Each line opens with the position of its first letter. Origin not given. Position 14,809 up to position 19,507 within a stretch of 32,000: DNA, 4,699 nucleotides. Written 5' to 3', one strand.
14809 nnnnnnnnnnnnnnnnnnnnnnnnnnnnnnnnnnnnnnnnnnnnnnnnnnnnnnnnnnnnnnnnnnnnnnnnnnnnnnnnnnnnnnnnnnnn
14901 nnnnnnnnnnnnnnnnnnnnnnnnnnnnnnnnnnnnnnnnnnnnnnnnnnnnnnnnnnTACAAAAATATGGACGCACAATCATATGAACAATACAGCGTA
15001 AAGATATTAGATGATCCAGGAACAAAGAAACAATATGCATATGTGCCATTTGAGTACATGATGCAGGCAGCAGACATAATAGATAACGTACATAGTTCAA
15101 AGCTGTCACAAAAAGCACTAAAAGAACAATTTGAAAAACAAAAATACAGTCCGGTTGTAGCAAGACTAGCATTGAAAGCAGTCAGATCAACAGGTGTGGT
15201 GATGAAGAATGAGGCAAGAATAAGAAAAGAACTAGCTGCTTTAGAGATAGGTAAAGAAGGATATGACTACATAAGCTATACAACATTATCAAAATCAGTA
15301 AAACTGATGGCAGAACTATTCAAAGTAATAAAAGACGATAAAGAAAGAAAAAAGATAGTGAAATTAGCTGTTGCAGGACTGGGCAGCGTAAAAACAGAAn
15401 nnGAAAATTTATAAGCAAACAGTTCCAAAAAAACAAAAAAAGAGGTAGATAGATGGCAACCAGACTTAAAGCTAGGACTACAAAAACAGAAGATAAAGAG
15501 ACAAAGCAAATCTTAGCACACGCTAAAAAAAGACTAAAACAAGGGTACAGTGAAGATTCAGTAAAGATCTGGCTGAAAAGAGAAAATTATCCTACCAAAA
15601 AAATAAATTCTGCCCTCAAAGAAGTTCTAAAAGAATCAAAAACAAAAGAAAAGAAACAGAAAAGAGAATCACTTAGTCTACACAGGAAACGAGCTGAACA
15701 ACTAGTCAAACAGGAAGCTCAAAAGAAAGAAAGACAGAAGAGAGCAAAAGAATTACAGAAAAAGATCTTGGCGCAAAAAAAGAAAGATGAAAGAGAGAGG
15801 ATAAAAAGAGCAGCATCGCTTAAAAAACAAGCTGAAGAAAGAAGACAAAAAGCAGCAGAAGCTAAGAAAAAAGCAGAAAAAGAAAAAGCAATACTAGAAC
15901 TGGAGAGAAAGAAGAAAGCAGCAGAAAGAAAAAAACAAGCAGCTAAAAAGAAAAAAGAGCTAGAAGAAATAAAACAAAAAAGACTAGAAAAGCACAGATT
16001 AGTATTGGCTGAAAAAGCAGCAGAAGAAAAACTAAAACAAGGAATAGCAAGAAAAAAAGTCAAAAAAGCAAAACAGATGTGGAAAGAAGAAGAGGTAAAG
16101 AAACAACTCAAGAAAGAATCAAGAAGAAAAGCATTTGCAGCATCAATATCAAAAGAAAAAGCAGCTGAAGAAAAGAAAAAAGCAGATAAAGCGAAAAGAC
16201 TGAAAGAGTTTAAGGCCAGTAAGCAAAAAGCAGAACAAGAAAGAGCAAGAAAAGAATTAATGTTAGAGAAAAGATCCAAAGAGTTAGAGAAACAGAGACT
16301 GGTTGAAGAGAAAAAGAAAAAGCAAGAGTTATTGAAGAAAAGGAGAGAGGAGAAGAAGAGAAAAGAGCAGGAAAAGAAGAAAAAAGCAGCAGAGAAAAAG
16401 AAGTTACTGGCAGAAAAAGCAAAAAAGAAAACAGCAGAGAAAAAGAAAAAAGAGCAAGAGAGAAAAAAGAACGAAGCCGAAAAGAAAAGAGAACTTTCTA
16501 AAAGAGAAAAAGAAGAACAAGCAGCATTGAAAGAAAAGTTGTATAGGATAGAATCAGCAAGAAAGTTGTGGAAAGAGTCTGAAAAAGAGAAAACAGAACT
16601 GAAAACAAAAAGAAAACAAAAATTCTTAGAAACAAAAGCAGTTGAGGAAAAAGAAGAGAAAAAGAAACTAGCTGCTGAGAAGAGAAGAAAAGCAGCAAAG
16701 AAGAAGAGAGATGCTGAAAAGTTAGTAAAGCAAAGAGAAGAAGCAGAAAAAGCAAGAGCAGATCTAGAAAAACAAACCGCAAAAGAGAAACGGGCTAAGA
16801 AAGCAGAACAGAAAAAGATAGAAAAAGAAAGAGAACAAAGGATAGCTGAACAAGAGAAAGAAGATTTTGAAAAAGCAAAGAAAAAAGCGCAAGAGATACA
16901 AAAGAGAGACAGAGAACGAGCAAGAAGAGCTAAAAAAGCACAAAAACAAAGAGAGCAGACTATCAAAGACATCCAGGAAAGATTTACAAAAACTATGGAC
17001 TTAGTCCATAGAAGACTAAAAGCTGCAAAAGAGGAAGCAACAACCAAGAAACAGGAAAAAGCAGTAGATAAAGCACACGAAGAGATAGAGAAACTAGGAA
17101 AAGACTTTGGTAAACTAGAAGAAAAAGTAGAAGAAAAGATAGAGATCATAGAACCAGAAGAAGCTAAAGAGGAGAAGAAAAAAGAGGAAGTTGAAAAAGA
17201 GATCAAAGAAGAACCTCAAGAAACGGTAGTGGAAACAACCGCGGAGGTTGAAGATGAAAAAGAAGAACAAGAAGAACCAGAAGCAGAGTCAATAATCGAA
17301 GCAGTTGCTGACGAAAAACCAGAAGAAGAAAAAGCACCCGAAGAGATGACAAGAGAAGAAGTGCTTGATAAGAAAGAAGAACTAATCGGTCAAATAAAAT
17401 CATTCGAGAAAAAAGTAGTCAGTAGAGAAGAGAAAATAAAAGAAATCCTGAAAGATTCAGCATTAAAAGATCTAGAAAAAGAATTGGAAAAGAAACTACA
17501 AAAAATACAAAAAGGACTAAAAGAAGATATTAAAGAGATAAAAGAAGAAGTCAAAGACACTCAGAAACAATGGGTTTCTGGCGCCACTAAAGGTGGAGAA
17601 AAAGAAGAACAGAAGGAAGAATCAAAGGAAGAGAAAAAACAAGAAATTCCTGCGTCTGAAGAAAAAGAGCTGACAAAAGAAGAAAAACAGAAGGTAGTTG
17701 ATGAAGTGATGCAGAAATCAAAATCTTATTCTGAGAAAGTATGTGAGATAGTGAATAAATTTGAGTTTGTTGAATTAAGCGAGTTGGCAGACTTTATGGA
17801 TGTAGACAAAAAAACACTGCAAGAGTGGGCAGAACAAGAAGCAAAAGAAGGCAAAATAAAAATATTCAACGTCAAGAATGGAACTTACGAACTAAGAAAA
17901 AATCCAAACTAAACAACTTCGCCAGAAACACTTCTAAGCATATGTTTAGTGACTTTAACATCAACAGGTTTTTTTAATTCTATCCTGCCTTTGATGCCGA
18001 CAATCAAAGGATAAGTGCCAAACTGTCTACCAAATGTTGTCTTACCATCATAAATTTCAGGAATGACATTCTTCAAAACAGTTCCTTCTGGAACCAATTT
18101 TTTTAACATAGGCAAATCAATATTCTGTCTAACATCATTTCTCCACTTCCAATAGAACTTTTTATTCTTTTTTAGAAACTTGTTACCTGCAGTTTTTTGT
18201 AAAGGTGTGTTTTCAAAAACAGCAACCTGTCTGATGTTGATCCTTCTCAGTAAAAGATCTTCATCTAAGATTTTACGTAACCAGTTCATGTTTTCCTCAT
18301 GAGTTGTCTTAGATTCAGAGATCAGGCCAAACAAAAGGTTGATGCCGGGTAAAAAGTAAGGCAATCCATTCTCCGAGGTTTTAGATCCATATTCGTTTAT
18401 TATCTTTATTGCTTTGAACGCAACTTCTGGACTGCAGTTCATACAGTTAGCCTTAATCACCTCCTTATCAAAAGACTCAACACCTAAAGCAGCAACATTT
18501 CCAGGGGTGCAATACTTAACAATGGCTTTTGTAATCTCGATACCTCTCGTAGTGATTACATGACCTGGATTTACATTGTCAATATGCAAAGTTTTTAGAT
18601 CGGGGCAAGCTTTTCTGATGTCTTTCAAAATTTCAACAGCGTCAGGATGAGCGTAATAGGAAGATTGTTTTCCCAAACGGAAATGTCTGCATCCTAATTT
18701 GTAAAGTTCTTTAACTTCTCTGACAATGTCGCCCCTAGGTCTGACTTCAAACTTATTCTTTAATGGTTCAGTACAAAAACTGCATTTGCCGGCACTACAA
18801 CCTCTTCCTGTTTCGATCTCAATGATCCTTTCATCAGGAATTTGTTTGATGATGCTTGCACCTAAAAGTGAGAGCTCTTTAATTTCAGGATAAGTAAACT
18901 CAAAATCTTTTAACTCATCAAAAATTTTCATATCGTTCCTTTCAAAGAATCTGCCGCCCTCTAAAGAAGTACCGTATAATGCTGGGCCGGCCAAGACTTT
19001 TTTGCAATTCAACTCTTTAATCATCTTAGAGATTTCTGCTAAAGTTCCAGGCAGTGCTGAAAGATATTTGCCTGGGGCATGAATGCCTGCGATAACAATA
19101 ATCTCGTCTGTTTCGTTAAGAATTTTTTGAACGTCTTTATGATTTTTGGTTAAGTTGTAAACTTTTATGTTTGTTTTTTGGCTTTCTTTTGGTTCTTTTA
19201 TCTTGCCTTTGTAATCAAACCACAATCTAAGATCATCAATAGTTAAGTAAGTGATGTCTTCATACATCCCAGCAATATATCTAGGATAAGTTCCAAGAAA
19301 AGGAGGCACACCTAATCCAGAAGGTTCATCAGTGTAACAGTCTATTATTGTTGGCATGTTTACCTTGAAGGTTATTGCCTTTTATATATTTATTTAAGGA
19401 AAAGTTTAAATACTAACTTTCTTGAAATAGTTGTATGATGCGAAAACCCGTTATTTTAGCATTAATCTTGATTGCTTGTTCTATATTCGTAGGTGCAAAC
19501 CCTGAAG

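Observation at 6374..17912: Candidate undescribed cell-surface fibre/tether operon (five to six genes, 11.5 kb)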

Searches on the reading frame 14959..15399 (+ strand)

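Call 61: search_protein_families(library=pfam, proteins=[window:14959-15399:+], max_evalue=5)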
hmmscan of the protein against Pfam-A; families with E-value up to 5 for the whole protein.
seq(147 aa): 2 families
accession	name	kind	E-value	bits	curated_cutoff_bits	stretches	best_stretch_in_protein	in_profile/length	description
PF00076.28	RRM_1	-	0.0028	17.9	20.7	1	13-55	27-70/70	RNA recognition motif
PF21933.2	MCM5_C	-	0.11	12.9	27.2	1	47-82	14-49/59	MCM5, C-terminal domain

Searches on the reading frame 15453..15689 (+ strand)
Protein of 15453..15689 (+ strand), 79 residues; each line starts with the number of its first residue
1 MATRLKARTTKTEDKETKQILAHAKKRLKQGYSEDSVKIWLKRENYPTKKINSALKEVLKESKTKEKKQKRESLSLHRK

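Call 61: search_protein_families(library=pfam, proteins=[window:15453-15689:+], max_evalue=5)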
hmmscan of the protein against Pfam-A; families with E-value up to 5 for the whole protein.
seq(79 aa): 1 family
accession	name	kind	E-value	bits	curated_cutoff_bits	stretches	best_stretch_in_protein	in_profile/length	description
PF03939.18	Ribosomal_L23eN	-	0.42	11.2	27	1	48-78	2-32/51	Ribosomal protein L23, N-terminal domain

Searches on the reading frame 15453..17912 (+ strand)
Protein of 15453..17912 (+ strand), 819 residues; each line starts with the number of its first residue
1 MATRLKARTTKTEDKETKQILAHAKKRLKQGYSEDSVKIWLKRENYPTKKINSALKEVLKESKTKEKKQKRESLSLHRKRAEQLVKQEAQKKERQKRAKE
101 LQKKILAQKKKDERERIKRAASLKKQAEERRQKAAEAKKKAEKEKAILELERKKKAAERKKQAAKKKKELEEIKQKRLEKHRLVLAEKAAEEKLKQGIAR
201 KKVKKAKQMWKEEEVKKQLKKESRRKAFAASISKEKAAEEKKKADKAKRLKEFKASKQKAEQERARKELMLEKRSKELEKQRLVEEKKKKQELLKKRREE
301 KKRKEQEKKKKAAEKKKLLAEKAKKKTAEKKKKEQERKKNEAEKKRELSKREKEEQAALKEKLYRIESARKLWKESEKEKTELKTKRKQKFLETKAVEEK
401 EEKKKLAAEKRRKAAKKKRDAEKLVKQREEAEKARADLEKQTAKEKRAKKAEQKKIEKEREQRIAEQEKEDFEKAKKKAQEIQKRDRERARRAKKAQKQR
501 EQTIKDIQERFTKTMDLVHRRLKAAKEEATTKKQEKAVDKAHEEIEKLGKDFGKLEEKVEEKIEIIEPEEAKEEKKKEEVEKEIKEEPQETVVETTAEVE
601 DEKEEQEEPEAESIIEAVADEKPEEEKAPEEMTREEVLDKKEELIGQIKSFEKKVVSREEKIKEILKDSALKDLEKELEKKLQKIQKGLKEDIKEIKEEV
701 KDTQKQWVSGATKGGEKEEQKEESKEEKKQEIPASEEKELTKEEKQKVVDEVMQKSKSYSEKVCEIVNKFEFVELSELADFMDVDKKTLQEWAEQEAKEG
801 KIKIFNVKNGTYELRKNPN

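Call 4: search_protein_families(library=pfam, proteins=[window:15453-17912:+], max_evalue=1)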
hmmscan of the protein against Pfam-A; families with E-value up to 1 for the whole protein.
window:15453-17912:+ (819 aa): 1 family
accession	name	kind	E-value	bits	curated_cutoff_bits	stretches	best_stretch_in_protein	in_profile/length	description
PF04513.17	Baculo_PEP_C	-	0.37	11.3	38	0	652-701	44-95/140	Baculovirus polyhedron envelope protein, PEP, C terminus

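Call 6: search_protein_families(library=ncbifam, proteins=[window:15453-17912:+], max_evalue=0.01)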
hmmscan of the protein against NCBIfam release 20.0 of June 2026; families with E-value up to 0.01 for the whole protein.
window:15453-17912:+ (819 aa): 0 families

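Call 26: list_cluster_members(proteins=[P0001, P0015, window:15453-17912:+, window:17909-19357:-, window:2122-5970:-, window:6680-7414:+])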
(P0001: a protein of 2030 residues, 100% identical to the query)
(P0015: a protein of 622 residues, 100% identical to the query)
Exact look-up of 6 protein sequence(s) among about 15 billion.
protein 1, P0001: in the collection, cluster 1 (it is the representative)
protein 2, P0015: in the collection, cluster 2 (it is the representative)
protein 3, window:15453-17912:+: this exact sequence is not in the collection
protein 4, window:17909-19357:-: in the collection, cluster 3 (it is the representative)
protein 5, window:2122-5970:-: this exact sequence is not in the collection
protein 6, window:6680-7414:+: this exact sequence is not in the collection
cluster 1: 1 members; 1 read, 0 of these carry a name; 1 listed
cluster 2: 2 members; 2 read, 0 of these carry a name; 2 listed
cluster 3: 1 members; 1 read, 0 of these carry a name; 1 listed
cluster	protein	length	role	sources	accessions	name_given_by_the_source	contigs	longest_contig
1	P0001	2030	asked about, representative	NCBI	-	-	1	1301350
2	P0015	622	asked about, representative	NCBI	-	-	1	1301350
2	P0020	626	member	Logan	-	-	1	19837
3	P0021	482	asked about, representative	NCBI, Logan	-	-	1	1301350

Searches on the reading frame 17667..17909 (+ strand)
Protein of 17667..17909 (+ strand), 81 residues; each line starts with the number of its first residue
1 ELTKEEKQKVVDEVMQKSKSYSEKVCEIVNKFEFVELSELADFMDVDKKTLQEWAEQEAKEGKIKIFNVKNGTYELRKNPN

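Call 61: search_protein_families(library=pfam, proteins=[window:17667-17909:+], max_evalue=5)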
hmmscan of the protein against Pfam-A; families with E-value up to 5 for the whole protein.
seq(81 aa): 9 families
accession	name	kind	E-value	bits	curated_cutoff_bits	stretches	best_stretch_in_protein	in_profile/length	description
PF14686.12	fn3_3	-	0.011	15.9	24.4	1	48-76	22-49/75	Polysaccharide lyase family 4, domain II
PF24101.1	eWH_GTF3C1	-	0.035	14.3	30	1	34-70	31-67/110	GTF3C1, extended winged-helix domain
PF12728.13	HTH_17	-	0.042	14.5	27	1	38-66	5-29/51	Helix-turn-helix domain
PF16677.11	GP3_package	-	0.047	14.3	29.4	1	12-61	10-60/105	DNA-packaging protein gp3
PF21861.2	RepB_C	-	0.048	14.1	27.3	1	24-48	10-34/58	Replication protein RepB, C-terminal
PF15603.11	Imm74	-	0.068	13.7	27.1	1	1-17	53-69/80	Immunity protein 74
PF19387.4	DUF5962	-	0.095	13.4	25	1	7-74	29-93/99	Family of unknown function (DUF5962)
PF21874.1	CofJ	-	0.13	11.9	27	1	5-71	145-209/296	CofJ protein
PF13551.12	HTH_29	-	0.27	11.8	28.1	1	38-71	16-48/64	Winged helix-turn helix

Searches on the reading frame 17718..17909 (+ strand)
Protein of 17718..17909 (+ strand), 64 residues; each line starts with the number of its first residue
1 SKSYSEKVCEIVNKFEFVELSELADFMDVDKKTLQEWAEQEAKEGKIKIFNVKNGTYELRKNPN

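Call 41: search_solved_structures(query=window:17718-17909:+, max_evalue=10)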
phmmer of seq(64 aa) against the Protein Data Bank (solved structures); distinct sequences matched with E-value up to 10: 1.
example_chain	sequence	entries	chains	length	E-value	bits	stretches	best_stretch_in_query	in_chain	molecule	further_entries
2kpo_A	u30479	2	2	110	2.2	12.3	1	7-58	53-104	rossmann 2x2 fold protein | De novo designed rossmann 2x2 fold protein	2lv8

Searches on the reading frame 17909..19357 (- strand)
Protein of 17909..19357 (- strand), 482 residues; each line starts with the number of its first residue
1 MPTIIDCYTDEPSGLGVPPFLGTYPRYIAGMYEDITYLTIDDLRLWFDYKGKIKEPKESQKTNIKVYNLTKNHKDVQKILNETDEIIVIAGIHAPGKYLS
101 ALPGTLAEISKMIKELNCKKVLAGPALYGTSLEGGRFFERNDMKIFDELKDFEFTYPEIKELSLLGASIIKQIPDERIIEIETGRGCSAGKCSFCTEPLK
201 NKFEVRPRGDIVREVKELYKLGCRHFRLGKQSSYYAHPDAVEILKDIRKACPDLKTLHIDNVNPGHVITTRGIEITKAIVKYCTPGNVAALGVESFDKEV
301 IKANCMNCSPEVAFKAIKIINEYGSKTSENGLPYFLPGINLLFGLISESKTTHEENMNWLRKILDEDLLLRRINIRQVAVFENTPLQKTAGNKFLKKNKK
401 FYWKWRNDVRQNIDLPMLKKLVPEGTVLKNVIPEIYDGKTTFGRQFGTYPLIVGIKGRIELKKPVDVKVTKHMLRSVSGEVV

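Call 5: search_protein_families(library=pfam, proteins=[window:17909-19357:-], max_evalue=0.01)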
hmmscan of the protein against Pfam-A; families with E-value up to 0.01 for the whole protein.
window:17909-19357:- (482 aa): 2 families
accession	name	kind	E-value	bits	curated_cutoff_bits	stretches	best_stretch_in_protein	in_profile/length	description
PF04055.27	Radical_SAM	-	1.9e-12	48.1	29.5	1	181-340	1-155/166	Radical SAM superfamily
PF00485.24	PRK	-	0.0046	17.2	22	1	51-94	76-119/196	Phosphoribulokinase / Uridine kinase family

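Call 6: search_protein_families(library=ncbifam, proteins=[window:17909-19357:-], max_evalue=0.01)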
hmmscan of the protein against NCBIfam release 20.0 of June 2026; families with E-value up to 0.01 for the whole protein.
window:17909-19357:- (482 aa): 6 families
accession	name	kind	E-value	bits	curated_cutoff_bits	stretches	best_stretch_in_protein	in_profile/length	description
TIGR04014.1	B12_SAM_MJ_0865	equivalog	1.3e-06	27.4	360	1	180-327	162-310/434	methyl-coenzyme M reductase glutamine C-methyltransferase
TIGR01578.1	MiaB-like-B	hypoth_equivalog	1.2e-05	24.3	314.7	1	170-482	126-421/421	tRNA (N(6)-L-threonylcarbamoyladenosine(37)-C(2))-methylthiotransferase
TIGR04013.1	B12_SAM_MJ_1487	hypoth_equivalog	1.4e-05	24.2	251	1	59-401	41-368/382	TIGR04013 family B12-binding domain/radical SAM domain-containing protein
NF045585.1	rSAM_slr0320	equivalog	0.0013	17.3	775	1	178-250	235-311/511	photosystem II high light acclimation radical SAM protein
NF040542.1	rSAM_RCCLKC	equivalog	0.0082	15.3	450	0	176-254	177-257/423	arsinothricin biosynthesis radical SAM protein ArsL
TIGR04295.1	B12_rSAM_oligo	hypoth_equivalog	0.0083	14.8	400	0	173-225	195-247/422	TIGR04295 family B12-binding domain-containing radical SAM protein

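Call 33: find_related_loci(query=A2, collection=genome_contigs, flank=10000)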
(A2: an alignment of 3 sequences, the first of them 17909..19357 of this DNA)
Query A2 (482 aa) in genome_contigs; peptide patterns used: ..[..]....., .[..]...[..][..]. (x = any residue, [..] = any of these).
96 stretches matched a pattern; 81 encode a relative of the query (tblastn E <= 1e-3); the best 80 are kept; 79 distinct loci.
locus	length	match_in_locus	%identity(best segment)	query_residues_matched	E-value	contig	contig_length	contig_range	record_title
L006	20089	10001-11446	64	3-481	0e+0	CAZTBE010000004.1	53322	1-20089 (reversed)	MAG TPA_asm: uncultured Methanosarcinales archaeon isolate binchicken_co48_555 genome assembly, contig: NODE_771_length_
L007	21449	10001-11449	64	3-482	0e+0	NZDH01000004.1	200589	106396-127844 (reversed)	MAG: Candidatus Woesearchaeota archaeon isolate ARS106 34052, whole genome shotgun sequence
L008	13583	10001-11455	63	3-482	0e+0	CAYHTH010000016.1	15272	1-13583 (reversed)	MAG TPA_asm: uncultured Methanosarcinales archaeon isolate ERP119705_co14_301 genome assembly, contig: NODE_4377_length_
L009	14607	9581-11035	62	1-482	0e+0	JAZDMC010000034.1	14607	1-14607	MAG: Candidatus Woesearchaeota archaeon isolate MEGAHIT-group-0.632 k141_9861681, whole genome shotgun sequence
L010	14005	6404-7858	63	3-482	0e+0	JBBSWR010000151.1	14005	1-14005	MAG: Nanoarchaeota archaeon isolate H43-bin135_1 H43_bin135_1_000000000151, whole genome shotgun sequence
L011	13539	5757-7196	64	3-479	0e+0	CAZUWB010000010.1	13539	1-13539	MAG TPA_asm: uncultured Methanosarcinales archaeon isolate binchicken_co125_976 genome assembly, contig: NODE_9231_lengt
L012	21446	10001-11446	63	3-479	0e+0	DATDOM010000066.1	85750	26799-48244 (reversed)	MAG TPA_asm: Candidatus Nanoarchaeia archaeon isolate SMAG_U7894 k141_1470011, whole genome shotgun sequence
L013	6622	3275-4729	62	3-482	0e+0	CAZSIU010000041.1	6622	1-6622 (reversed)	MAG TPA_asm: uncultured Methanosarcinales archaeon isolate SRP178908_co1_292 genome assembly, contig: NODE_9813_length_6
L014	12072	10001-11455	62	3-482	0e+0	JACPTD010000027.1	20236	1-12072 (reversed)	MAG: Candidatus Woesearchaeota archaeon isolate NC_groundwater_723_Ag_S-0.2um_38_8 S36_SO-2_scaffold_47532, whole genome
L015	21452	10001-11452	63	3-481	0e+0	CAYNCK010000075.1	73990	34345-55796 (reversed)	MAG TPA_asm: uncultured Methanosarcinales archaeon isolate binchicken_co203_103 genome assembly, contig: k141_4486351, w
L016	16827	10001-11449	63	3-480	0e+0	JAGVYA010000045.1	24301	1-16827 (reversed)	Candidatus Woesearchaeota archaeon isolate RIFCSPLOWO2_01_FULL_35_20 rifcsplowo2_01_scaffold_3434, whole genome shotgun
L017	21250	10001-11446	63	3-479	0e+0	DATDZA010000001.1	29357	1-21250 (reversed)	MAG TPA_asm: Candidatus Nanoarchaeia archaeon isolate SMAG_U8179 k141_2073215, whole genome shotgun sequence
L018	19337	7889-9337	61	3-482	0e+0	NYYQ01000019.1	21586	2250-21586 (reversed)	MAG: Candidatus Woesearchaeota archaeon isolate ARS74 MHASMcontig_594276, whole genome shotgun sequence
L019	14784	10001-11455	61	3-482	0e+0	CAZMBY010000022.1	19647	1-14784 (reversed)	MAG TPA_asm: uncultured Methanosarcinales archaeon isolate binchicken_co125_1124 genome assembly, contig: NODE_5563_leng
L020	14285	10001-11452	62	3-481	0e+0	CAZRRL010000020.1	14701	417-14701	MAG TPA_asm: uncultured Methanosarcinales archaeon isolate binchicken_co251_826 genome assembly, contig: NODE_5635_lengt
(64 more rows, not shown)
